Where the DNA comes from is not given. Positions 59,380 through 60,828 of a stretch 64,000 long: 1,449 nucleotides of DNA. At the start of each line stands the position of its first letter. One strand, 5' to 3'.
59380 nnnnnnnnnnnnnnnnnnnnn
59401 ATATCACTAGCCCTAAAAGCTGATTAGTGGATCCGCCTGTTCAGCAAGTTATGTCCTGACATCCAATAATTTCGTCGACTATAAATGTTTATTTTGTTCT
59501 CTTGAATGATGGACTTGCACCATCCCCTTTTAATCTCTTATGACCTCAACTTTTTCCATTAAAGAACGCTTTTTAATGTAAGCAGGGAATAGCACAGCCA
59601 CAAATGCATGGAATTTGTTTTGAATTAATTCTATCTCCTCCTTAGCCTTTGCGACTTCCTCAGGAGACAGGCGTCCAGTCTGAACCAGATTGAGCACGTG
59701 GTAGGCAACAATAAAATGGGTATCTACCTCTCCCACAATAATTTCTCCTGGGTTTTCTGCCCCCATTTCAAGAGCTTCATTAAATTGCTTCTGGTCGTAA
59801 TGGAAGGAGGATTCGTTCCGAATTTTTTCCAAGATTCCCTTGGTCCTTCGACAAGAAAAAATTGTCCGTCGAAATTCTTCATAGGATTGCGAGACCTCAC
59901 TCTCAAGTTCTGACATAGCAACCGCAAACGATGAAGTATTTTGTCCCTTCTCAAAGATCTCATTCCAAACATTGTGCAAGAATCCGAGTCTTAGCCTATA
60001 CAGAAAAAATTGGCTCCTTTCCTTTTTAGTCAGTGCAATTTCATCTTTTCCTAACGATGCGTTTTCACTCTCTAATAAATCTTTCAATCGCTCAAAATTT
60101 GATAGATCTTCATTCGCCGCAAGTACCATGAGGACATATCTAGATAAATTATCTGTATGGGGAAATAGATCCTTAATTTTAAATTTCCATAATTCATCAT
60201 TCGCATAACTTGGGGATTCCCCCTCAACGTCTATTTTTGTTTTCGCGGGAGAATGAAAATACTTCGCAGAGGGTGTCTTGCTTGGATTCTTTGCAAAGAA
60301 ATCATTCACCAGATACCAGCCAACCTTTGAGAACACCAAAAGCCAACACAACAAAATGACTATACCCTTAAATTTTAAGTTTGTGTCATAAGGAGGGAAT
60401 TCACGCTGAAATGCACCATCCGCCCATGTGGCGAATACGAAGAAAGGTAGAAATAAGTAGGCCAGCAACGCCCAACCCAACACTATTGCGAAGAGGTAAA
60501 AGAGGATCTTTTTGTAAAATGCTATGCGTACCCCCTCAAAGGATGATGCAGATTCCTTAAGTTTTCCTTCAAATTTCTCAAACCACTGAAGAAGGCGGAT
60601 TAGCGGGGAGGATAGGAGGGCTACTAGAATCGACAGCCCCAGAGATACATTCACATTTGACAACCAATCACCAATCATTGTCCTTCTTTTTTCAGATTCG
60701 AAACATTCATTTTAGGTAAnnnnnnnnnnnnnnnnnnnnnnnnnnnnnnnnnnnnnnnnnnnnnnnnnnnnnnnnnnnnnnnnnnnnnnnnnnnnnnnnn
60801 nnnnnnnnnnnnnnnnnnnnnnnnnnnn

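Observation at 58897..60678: Low-GC two-gene cassette of unknown function: a 3-TM protein with a HEPN-like R-x5-H motif plus a small partner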

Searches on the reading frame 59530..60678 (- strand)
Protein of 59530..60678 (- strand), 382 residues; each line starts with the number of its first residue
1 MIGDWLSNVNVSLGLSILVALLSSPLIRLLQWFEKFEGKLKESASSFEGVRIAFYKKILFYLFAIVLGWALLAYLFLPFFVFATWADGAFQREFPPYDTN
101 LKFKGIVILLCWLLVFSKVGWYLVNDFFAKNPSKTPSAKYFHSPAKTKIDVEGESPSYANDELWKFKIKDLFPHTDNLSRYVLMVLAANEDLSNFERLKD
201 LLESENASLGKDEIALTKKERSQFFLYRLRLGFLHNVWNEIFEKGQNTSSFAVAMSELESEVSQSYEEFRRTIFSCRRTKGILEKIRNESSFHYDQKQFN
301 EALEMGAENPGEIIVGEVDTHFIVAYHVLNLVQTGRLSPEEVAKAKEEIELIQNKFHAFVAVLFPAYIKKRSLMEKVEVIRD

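Call 3: search_protein_families(library=pfam, proteins=[window:59530-60678:-], max_evalue=1)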
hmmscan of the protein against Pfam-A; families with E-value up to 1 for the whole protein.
window:59530-60678:- (382 aa): 0 families

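Call 4: search_protein_families(library=padloc, proteins=[window:59530-60678:-], max_evalue=10)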
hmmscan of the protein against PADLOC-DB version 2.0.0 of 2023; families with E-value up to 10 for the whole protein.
window:59530-60678:- (382 aa): 3 families
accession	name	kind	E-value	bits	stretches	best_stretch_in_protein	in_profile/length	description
PDLC03323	MTase_II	-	0.007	13.5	1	115-151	106-140/330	Type II methyltransferase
PDLC00737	Effector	-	0.016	12.1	1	183-298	119-227/506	Endonuclease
PDLC00757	Effector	-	0.03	11.7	1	252-323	59-129/331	Phospholipase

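Call 5: search_protein_families(library=ncbifam, proteins=[window:59530-60678:-], max_evalue=1)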
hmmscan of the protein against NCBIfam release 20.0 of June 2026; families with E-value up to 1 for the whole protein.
window:59530-60678:- (382 aa): 2 families
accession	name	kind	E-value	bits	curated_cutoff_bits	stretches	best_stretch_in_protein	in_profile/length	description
TIGR00797.1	matE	subfamily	0.042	12.7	147.4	0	10-63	77-130/396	MATE family efflux transporter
TIGR04346.1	DotA_TraY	subfamily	0.5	8.9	100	1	2-86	442-526/656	DotA/TraY family protein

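Call 6: find_homologous_proteins(query=window:59530-60678:-, max_evalue=0.001)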
Query window:59530-60678:- (382 aa): 20 proteins with E <= 0.001 among 5033 candidates.
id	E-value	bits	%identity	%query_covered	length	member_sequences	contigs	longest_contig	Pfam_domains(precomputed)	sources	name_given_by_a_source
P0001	2.9e-251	851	100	100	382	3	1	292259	-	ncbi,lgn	ncbi:MAG: hypothetical protein AB7T38_07790 [Nitrospirales bacterium]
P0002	1.2e-214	730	85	100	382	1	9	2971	-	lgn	-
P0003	2.7e-214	729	85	100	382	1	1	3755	-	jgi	-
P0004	1.4e-208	710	84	100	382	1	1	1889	-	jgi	jgi:hypothetical protein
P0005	1.8e-205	700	82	100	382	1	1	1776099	-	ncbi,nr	ncbi:hypothetical protein PJI16_15545 [Nitrospira sp. MA-1]|nr:hypothetical protein [Nitrospira sp. 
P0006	2.4e-168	578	71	100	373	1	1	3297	-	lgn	-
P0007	4.9e-151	521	64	100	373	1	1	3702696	-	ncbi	-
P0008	7.2e-141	487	83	69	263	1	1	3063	-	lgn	-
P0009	6.4e-83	297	61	59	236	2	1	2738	-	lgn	-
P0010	3.0e-81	291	60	60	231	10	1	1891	-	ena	-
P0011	2.1e-80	289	61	59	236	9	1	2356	-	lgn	-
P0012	3.8e-80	288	61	58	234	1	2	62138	-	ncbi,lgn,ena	-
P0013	2.4e-78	282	58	60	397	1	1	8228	-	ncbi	-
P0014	9.0e-75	270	58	59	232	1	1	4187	-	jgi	jgi:hypothetical protein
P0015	3.0e-73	265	57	58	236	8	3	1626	-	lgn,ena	-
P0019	5.0e-45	172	42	55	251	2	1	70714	-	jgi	-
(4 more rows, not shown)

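Call 11: search_solved_structures(query=A1, max_evalue=10, show_alignments=2)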
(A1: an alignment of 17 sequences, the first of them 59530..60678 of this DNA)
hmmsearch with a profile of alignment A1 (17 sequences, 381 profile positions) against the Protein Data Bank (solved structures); distinct sequences matched with E-value up to 10: 2.
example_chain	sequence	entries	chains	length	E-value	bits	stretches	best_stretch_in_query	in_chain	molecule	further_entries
6u8y_L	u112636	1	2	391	0.38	13.1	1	333-365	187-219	NADH dehydrogenase subunit D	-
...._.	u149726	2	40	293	0.98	11.7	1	61-130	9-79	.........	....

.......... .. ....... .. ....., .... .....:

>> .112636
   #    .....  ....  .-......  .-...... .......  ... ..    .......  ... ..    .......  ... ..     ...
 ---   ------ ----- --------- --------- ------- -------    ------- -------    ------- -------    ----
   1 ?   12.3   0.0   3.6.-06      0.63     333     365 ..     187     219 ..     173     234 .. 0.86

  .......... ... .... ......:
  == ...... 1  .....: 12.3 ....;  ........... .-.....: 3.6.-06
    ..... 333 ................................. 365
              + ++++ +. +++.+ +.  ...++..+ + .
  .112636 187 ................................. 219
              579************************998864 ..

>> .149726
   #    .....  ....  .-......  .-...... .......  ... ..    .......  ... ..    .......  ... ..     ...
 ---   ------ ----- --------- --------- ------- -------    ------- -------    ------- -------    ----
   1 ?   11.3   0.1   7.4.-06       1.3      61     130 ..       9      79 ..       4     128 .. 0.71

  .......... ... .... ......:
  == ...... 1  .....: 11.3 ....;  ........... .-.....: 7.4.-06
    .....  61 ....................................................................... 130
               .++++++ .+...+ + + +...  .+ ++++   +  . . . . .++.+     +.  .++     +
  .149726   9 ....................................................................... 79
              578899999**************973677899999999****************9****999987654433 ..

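Call 13: find_encoding_contigs(protein=P0012, flank=5000, max_places=3)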
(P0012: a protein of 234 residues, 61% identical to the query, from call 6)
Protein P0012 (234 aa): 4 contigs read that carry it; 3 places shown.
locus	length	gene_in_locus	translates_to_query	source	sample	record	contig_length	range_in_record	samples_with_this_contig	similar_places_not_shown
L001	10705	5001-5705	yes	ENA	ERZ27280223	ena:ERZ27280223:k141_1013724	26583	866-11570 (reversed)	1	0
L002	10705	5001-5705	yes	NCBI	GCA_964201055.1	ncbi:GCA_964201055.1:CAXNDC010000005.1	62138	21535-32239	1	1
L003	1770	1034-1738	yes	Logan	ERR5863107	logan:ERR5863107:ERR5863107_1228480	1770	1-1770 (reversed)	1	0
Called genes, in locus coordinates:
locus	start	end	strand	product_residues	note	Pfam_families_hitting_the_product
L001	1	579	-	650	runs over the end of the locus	PF02310:B12-binding (weak), PF04055:Radical_SAM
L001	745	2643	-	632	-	PF02310:B12-binding, PF04055:Radical_SAM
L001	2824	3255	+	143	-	PF05015:HigB-like_toxin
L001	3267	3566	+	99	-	PF01381:HTH_3, PF15943:YdaS_toxin (weak)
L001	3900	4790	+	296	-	PF16289:PIN_12, PF18476:PIN_8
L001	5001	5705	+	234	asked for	-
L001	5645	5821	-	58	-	-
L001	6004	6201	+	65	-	-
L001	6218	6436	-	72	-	-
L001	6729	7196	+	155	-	-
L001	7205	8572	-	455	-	-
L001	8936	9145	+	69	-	-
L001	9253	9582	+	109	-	PF01844:HNH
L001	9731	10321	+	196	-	-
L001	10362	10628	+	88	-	-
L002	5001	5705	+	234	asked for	-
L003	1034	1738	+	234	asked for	-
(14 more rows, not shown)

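Call 14: find_encoding_contigs(protein=P0019, flank=5000, max_places=3)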
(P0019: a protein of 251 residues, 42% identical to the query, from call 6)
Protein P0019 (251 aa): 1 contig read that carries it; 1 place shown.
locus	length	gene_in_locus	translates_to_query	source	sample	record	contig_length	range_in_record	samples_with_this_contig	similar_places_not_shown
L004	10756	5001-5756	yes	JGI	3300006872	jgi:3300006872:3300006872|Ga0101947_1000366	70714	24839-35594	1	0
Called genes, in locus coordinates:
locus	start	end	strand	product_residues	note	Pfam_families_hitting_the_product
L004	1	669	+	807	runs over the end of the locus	PF20437:LonC_helical, PF13654:AAA_32, PF20436:LonB_AAA-LID, PF05362:Lon_C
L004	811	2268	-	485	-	PF00199:Catalase, PF06628:Catalase-rel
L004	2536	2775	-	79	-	-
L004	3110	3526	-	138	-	PF01451:LMWPc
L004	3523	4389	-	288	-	PF01170:UPF0020 (weak), PF01135:PCMT (weak), PF13489:Methyltransf_23, PF01209:Ubie_methyltran, PF13847:Methyltransf_31, PF08241:Methyltransf_11, PF08242:Methyltransf_12, PF13649:Methyltransf_25, +4 more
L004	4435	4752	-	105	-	PF12840:HTH_20, PF01022:HTH_5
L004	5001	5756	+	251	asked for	-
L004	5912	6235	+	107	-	PF00543:P-II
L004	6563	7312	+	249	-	-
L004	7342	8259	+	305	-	-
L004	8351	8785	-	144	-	PF00571:CBS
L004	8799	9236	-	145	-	PF00571:CBS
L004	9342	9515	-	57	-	-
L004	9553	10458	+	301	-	PF00582:Usp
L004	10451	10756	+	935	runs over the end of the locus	PF00690:Cation_ATPase_N, PF08282:Hydrolase_3 (faint), PF00122:E1-E2_ATPase, PF00702:Hydrolase, PF13246:Cation_ATPase, PF00689:Cation_ATPase_C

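Call 15: find_encoding_contigs(protein=P0007, flank=5000, max_places=3)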
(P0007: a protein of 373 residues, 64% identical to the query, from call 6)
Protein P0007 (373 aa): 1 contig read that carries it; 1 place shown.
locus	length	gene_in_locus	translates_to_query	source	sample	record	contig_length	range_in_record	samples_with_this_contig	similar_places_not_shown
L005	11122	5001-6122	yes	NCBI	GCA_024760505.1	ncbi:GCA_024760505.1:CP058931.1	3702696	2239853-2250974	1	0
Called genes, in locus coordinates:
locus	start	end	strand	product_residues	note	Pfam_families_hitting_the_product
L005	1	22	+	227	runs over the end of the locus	PF05362:Lon_C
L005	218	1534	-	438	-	PF00374:NiFeSe_Hases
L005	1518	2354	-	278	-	PF01058:Oxidored_q6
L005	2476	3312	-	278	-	PF00970:FAD_binding_6 (weak), PF00175:NAD_binding_1, PF10418:DHODB_Fe-S_bind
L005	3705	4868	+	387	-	PF13192:Thioredoxin_3 (weak), PF20594:DUF6794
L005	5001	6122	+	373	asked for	-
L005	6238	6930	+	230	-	PF01965:DJ-1_PfpI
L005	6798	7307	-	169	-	-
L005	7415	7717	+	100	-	PF07883:Cupin_2, PF06249:EutQ (weak)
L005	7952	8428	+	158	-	-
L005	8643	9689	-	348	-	PF05598:DUF772, PF01609:DDE_Tnp_1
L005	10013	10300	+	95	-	PF22277:EncFtn-like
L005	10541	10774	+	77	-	PF22180:RH3_dom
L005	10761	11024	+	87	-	PF05016:ParE_toxin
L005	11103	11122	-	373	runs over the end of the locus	PF13183:Fer4_8 (faint), PF13534:Fer4_17 (faint), PF12797:Fer4_2 (faint), PF13187:Fer4_9 (faint), PF13237:Fer4_10 (faint), PF17179:Fer4_22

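Call 17: find_encoding_contigs(protein=P0005, flank=6000, max_places=2)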
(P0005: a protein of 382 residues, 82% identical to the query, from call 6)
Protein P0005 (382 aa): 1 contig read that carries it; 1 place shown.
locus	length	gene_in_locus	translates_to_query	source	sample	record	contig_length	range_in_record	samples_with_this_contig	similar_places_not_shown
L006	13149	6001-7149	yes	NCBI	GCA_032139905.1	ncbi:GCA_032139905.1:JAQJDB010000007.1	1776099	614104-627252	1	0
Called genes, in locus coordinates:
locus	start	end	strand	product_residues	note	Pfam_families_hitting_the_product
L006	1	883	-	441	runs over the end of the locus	PF00374:NiFeSe_Hases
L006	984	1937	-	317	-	PF01548:DEDD_Tnp_IS110, PF02371:Transposase_20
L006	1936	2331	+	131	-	-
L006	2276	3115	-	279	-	PF01058:Oxidored_q6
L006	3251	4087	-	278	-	PF00970:FAD_binding_6 (weak), PF00175:NAD_binding_1, PF10418:DHODB_Fe-S_bind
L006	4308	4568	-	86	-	-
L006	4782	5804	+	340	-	PF28530:DUF8426 (weak)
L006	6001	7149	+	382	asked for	-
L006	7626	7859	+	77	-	PF09720:Unstab_antitox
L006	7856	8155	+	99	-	PF05016:ParE_toxin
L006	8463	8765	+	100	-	PF07883:Cupin_2, PF06249:EutQ (weak)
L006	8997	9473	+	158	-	-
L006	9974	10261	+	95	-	PF22277:EncFtn-like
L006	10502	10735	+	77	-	PF22180:RH3_dom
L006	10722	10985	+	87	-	PF05016:ParE_toxin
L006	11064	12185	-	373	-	PF13183:Fer4_8 (faint), PF13534:Fer4_17 (faint), PF12797:Fer4_2 (faint), PF13187:Fer4_9 (faint), PF17179:Fer4_22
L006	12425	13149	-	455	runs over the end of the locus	-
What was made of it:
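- The gene is stably inherited without any recognisable antitoxin (calls 15, 17).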

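Call 18: find_encoding_contigs(protein=P0003, flank=5000, max_places=2)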
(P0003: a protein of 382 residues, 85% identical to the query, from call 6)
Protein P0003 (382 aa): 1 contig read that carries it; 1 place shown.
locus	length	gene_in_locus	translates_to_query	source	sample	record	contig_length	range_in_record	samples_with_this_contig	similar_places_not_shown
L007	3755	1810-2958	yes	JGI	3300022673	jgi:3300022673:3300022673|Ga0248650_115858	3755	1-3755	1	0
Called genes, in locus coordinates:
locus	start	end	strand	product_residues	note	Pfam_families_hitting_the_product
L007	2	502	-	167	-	?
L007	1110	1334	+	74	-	PF09720:Unstab_antitox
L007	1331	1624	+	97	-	-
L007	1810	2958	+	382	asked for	-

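Call 30: predict_structure(alignment_id=A1)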
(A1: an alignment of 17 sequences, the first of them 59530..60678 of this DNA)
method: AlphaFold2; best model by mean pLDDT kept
length: 382 residues; sequences in the alignment: 17
mean_pLDDT: 71.9   pTM: 0.55
mean pLDDT of the five models: 71.9, 62.9, 60.8, 60.0, 59.0
residues with pLDDT >= 90: 32; 70-90: 206; 50-70: 109; < 50: 35
segments of 3 or more residues with pLDDT < 50: 134-157, 327-330
pLDDT, mean of each block of 10 residues (from residue 1): 58 71 73 72 58 69 73 65 59 55 70 73 70 38 30 47 84 88 87 79 60 73 82 86 76 88 92 87 74 76 80 68 51 68 85 92 90 86 68
secondary structure, 60 per line:
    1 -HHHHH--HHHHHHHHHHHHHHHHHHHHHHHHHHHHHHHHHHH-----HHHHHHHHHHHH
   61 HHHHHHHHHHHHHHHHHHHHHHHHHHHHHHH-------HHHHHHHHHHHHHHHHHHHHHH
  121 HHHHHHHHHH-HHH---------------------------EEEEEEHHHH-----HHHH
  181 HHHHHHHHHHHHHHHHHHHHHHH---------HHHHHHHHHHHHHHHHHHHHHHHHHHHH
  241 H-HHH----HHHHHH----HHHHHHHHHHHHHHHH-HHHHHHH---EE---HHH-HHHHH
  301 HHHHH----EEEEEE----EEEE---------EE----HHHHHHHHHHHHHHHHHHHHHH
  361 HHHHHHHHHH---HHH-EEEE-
elements in order: H2-6 H9-43 H49-91 H99-130 E162-167 H168-171 H177-203 H213-241 H250-255 H260-275 H277-283 H296-305 E310-315 E320-323 H339-370 E378-381
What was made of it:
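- On HEPN superfamily: The secondary-structure order is compatible: helices 177-203, 213-241, a short insert, helix 260-283, the motif, helix 296-305, a hairpin, helix 339-370 (call 30).
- Long helices at 177-203 and 213-241 lie upstream, with a short insert between them and the third helix (call 30). The domain (about 225 aa with a beta-hairpin and five or more helices) is larger than a minimal HEPN domain (call 30).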

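Call 35: fold_search(model_id=the predicted structure, library=pdb)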
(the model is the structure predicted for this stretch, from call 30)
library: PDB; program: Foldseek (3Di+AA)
matches with E <= 10: 101; with E <= 0.001: 0
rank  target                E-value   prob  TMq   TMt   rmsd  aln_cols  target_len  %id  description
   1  9ynh_X                4.4e-01  0.10  0.13  0.10  63.2       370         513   10  Full-length human cytoplasmic dynein-1 in phi-like state bound to dynactin-p150glued and LIS1 (released 2026-01-28)
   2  7sxq_B                6.9e-01  0.02  0.08  0.06  21.8       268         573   13  Plasmodium falciparum apicoplast DNA polymerase (exo-minus) without affinity tag (released 2022-10-19)
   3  7sxq_A                7.3e-01  0.02  0.09  0.07  21.7       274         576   11  Plasmodium falciparum apicoplast DNA polymerase (exo-minus) without affinity tag (released 2022-10-19)
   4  5dku_B                9.0e-01  0.03  0.10  0.07  21.7       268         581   11  C-terminal His tagged apPOL exonuclease mutant (released 2016-08-10)
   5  9qu8_A                9.4e-01  0.04  0.10  0.07  24.1       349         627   12  apPol-DNA-nucleotide complex (ternary2) (released 2025-10-29)
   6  9bps_B                1.1e+00  0.02  0.09  0.07  21.6       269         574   10  Plasmodium falciparum apicoplast DNA polymerase mutant - K417M (released 2025-05-14)
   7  9bps_A                1.4e+00  0.02  0.09  0.07  21.5       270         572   12  Plasmodium falciparum apicoplast DNA polymerase mutant - K417M (released 2025-05-14)
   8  4tql_A                2.1e+00  0.05  0.12  0.18  30.3       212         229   10  Computationally designed three helix bundle (released 2014-10-15)
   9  8w6e_A                2.2e+00  0.13  0.18  0.33  15.3       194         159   14  De novo design of HBC599 binder (released 2024-11-27)
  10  8jrb_A                2.4e+00  0.02  0.10  0.08  25.4       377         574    9  Structure of DNA polymerase 1 from Aquifex pyrophilus (released 2024-05-22)
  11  8iyj_V4               2.6e+00  0.03  0.10  0.13  29.1       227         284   15  Cryo-EM structure of the 48-nm repeat doublet microtubule from mouse sperm (released 2023-07-05)
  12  8s2p_BBB              2.8e+00  0.04  0.11  0.19  27.9       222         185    9  Crystal structure of Borrelia burgdorferi paralogous family 12 outer surface protein BBH37 (space group p21) (released 2025-03-05)
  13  2xra_A                2.9e+00  0.10  0.19  0.28  13.1       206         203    9  crystal structure of the HK20 Fab in complex with a gp41 mimetic 5- Helix (released 2010-12-15)
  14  4tql_B                2.9e+00  0.04  0.12  0.17  30.3       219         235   11  Computationally designed three helix bundle (released 2014-10-15)
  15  7bxo_G                3.0e+00  0.08  0.16  0.33  11.0       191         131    8  Crystal structure of the toxin-antitoxin with AMP-PNP (released 2020-09-30)
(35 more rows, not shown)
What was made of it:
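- HepT HEPN toxins appear among the weak Foldseek hits (call 35).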

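Call 38: search_protein_families(library=pfam, alignment_id=A1, max_evalue=10)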
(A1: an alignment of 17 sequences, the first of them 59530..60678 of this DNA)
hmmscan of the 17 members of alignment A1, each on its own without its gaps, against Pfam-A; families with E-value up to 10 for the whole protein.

A. member 1, window:59530-60678:- (382 aa): 0 families

B. families by the number of members that match (of 17 scanned): 13 families
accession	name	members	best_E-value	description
PF24720.1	DUF7673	3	0.11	Family of unknown function (DUF7673)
PF10473.14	CENP-F_leu_zip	2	0.00095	Leucine-rich repeats of kinetochore protein Cenp-F/LEK1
PF07464.16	ApoLp-III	2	0.079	Apolipophorin-III precursor (apoLp-III)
PF24886.1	DUF7740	1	0.062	Domain of unknown function (DUF7740)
PF21642.2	SP_0191-like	1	0.076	SP_0191-like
PF17388.7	GP24_25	1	0.082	Mycobacteriophage tail assembly protein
PF10167.14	BORCS8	1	0.1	BLOC-1-related complex sub-unit 8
PF08463.15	EcoEI_R_C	1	0.11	EcoEI R protein C-terminal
PF14508.12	GH97_N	1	0.14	Glycosyl-hydrolase 97 N-terminal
PF22872.1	DUF7018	1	0.15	Domain of unknown function (DUF7018)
PF07895.16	DUF1673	1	0.17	Protein of unknown function (DUF1673)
PF22561.2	HisKin-conflict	1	0.2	Histidine Kinase domain observed in conflict contexts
PF01529.25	DHHC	1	0.53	DHHC palmitoyltransferase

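Call 42: search_protein_representatives(alignment_id=A1)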
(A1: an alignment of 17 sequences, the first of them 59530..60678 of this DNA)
Query: 17 sequences, 381 profile positions. Proteins with E-value up to 0.001 (for the whole library): 77; up to 1e-10: 20; up to 1e-30: 11. The best 77 are listed.
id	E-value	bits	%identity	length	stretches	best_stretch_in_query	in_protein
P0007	1.7e-201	685.7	-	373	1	1-372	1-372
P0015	1.5e-132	458.8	-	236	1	143-376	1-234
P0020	1.8e-112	392.7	-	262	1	142-378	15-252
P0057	4.9e-100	351.8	-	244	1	143-372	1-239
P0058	7.4e-83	295.2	-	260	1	140-369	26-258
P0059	6.3e-73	262.5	-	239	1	143-369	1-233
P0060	9.8e-71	255.3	-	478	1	143-373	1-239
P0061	1.4e-64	235.1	-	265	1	141-371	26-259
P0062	1.5e-53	198.7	-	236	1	144-370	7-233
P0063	7.2e-49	183.4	-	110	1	269-377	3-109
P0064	1.1e-31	126.8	-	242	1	148-372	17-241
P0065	6.8e-23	97.9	-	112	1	272-371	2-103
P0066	4.7e-21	91.8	-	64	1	311-372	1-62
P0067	6.2e-21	91.4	-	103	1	211-296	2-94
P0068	7.2e-21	91.2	-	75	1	143-216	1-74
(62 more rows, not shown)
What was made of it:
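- An exhaustive profile search found 77 representatives at E<=1e-3 among 1.84 billion proteins (call 42).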

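Call 54: find_related_loci(query=A1, collection=viral_contigs, flank=6000)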
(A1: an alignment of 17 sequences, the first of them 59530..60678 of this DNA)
Query A1 (382 aa) in viral_contigs; peptide patterns used: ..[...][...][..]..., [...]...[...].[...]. (x = any residue, [..] = any of these).
71 stretches matched a pattern, but none encodes a relative of the query by tblastn (E <= 1e-3).

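Call 55: find_related_loci(query=A1, collection=metagenome_contigs, flank=6000)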
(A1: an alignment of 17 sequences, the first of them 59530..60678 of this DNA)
Query A1 (382 aa) in metagenome_contigs; peptide patterns used: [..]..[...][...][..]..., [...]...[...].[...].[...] (x = any residue, [..] = any of these).
104 stretches matched a pattern; 6 encode a relative of the query (tblastn E <= 1e-3); 6 distinct loci.
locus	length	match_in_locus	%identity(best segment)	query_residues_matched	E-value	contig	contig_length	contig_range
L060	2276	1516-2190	61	157-381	2e-92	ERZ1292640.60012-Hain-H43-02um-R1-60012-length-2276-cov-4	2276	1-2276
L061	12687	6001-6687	59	153-381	7e-87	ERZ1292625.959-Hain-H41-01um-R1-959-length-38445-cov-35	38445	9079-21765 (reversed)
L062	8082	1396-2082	58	153-381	1e-85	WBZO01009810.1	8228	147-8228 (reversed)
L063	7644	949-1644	40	158-382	1e-46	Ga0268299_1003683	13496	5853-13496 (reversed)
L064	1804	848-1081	29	278-355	5e-6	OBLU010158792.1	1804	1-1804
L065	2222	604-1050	26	163-338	1e-5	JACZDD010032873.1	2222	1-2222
